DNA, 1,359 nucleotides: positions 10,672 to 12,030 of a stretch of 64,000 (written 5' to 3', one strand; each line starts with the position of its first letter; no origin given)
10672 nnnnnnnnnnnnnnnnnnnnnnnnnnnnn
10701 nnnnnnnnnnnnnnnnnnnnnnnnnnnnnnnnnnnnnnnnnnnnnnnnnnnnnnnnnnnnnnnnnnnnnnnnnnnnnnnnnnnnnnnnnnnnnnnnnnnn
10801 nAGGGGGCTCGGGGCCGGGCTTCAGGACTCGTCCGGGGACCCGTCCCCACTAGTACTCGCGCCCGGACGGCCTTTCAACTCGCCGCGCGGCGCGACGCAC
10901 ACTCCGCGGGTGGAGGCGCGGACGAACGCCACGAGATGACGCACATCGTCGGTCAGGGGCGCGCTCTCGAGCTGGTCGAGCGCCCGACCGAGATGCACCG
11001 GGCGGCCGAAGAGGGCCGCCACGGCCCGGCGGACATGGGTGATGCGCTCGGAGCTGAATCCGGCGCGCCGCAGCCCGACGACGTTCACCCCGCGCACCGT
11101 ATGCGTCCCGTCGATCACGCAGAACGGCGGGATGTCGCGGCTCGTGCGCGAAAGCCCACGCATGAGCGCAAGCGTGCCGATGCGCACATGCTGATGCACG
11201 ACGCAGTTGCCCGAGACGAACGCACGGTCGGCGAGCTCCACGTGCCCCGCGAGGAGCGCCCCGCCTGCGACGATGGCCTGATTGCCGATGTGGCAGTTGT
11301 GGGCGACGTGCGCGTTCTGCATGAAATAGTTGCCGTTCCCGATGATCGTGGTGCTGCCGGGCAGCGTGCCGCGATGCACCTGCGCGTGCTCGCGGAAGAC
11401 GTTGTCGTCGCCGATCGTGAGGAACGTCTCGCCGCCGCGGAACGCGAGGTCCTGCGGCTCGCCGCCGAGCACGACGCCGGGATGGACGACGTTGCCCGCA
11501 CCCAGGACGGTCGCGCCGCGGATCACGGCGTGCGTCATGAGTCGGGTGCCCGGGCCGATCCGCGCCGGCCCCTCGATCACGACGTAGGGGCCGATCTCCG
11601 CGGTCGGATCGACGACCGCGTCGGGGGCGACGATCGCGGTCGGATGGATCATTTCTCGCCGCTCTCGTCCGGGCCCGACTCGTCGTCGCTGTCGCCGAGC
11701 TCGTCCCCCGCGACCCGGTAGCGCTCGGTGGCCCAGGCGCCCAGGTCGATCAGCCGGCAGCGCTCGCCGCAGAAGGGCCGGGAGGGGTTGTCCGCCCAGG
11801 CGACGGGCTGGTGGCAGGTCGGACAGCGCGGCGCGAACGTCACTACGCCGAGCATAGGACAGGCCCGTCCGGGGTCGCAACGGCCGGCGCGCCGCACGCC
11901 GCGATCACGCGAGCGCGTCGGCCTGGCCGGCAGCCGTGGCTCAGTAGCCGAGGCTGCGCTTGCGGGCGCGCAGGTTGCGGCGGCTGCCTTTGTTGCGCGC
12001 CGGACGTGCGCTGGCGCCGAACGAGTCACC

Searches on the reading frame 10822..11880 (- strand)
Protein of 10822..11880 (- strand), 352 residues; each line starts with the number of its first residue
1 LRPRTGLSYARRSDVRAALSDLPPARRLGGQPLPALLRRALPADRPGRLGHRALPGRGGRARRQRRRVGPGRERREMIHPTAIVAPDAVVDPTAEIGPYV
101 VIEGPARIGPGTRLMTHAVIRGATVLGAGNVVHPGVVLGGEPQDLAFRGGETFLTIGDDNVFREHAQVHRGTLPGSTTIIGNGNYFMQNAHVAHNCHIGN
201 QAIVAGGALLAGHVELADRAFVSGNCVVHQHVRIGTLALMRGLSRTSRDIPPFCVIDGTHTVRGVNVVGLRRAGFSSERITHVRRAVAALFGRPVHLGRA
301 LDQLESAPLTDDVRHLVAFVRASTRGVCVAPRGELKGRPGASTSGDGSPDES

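Call 68: search_protein_families(library=pfam, proteins=[window:10822-11880:-], max_evalue=0.001)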
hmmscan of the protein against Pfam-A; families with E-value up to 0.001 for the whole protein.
window:10822-11880:- (352 aa): 3 families
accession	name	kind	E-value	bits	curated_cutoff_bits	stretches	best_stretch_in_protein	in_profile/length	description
PF13720.11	Acetyltransf_11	-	1.9e-21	76.7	24.5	1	249-328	1-82/82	Udp N-acetylglucosamine O-acyltransferase; Domain 2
PF00132.30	Hexapep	-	2.2e-21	75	27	2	178-212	2-36/36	Bacterial transferase hexapeptide (six repeats)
PF25084.1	LbH_EIF2B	-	9e-08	32.5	54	1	155-236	23-101/105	EIF2B subunit epsilon LbH domain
